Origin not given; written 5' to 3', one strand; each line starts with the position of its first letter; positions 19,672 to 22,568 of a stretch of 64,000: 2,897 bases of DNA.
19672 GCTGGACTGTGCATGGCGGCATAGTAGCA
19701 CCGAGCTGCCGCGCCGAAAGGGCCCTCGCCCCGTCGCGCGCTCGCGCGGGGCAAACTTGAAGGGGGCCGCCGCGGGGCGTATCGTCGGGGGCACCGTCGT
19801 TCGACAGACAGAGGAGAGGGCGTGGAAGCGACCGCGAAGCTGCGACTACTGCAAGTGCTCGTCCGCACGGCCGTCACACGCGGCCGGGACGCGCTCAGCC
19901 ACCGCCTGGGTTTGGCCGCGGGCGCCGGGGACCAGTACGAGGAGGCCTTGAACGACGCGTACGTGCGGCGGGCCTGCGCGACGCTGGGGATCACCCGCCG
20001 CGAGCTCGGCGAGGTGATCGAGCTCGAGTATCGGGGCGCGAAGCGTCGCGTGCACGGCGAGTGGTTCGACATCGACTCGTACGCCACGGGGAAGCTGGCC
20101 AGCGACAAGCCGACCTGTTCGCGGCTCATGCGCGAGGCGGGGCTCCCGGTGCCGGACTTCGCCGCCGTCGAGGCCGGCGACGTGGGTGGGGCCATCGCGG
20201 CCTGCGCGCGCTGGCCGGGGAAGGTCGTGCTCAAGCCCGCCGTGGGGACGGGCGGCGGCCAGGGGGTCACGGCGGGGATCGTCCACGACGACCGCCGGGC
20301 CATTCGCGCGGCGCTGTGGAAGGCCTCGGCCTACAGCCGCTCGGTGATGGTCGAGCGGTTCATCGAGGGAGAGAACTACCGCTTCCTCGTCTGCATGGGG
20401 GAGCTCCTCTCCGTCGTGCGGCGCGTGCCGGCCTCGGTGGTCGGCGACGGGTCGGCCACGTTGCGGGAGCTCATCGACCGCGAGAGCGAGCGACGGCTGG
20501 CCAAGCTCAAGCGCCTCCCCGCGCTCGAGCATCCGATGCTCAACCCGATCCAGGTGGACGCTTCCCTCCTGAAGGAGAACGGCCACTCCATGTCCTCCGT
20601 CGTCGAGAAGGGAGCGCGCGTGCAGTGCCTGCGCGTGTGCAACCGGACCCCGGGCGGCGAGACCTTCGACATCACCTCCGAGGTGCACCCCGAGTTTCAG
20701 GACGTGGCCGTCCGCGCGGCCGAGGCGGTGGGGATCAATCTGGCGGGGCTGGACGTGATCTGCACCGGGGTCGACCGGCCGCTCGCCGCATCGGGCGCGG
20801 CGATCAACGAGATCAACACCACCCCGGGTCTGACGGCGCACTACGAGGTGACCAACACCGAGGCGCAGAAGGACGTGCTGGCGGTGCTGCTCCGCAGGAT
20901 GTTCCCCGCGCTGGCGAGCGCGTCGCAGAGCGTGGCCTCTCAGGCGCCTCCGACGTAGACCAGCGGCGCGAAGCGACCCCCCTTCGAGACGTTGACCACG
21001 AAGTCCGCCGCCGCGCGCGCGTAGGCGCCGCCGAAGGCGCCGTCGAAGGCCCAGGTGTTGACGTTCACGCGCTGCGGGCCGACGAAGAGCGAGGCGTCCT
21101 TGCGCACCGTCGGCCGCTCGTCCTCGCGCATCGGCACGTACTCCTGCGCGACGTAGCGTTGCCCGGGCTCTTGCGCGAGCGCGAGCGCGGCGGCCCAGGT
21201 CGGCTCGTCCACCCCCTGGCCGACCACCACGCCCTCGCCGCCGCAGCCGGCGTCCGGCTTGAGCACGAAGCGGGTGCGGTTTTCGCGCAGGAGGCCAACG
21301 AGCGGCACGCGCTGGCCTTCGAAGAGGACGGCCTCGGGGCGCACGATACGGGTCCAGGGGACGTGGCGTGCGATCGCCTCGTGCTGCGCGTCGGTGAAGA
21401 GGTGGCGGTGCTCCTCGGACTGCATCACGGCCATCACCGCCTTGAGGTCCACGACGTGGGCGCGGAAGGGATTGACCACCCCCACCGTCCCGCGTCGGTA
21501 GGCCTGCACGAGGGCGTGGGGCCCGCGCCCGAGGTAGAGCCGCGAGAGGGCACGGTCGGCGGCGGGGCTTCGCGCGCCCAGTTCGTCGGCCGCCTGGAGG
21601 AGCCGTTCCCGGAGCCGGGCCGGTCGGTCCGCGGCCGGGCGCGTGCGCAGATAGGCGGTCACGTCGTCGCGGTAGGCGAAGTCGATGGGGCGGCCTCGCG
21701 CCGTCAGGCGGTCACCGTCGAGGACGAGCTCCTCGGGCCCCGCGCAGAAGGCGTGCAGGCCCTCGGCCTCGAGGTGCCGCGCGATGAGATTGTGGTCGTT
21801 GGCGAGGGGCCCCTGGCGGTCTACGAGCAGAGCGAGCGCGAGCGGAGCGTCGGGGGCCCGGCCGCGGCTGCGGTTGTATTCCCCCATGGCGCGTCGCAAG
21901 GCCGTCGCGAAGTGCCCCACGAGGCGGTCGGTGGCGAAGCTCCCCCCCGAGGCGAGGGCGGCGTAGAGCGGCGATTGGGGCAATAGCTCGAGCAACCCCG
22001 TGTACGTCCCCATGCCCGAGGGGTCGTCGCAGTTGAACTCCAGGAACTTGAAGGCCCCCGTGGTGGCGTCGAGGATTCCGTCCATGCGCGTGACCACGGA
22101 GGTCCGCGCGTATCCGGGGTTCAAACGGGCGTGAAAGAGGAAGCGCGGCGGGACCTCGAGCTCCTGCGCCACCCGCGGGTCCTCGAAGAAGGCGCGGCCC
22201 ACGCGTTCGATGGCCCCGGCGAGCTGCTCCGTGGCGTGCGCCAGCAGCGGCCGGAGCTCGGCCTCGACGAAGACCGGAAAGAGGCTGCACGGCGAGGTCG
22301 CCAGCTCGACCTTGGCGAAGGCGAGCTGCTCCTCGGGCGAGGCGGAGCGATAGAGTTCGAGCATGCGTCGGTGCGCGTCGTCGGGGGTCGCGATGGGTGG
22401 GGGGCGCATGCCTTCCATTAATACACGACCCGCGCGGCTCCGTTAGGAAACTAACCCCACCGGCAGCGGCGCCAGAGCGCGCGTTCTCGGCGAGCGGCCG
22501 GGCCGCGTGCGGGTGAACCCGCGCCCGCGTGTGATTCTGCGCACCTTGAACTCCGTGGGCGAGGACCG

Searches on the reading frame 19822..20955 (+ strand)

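Call 58: search_protein_families(library=pfam, proteins=[window:19822-20955:+], max_evalue=0.001)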
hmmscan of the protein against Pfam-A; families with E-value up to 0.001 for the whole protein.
window:19822-20955:+ (378 aa): 5 families
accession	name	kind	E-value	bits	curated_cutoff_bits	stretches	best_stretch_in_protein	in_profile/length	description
PF07478.18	Dala_Dala_lig_C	-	2e-08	34.4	24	0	102-190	1-90/204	D-ala D-ala ligase C-terminus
PF02655.19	ATP-grasp_3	-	0.00011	22.8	23.2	0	93-190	1-78/160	ATP-grasp domain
PF08443.16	RimK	-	0.00029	20.9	21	0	287-355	126-187/188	RimK-like ATP-grasp domain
PF02955.21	GSH-S_ATP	-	0.00068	19.6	23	0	126-205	25-106/175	Prokaryotic glutathione synthetase, ATP-grasp domain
PF14397.11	ATPgrasp_ST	-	0.00089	19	31.4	0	91-159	17-86/278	Sugar-transfer associated ATP-grasp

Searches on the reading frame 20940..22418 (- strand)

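Call 58: search_protein_families(library=pfam, proteins=[window:20940-22418:-], max_evalue=0.001)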
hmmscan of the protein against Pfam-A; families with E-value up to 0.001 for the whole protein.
window:20940-22418:- (492 aa): 2 families
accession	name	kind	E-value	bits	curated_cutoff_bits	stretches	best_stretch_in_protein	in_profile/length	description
PF14403.11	CP_ATPgrasp_2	-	8e-07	28.8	32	1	299-438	220-343/374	Circularly permuted ATP-grasp type 2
PF04174.18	CP_ATPgrasp_1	-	0.00027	20.5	23.1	1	301-425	222-332/332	A circularly permuted ATPgrasp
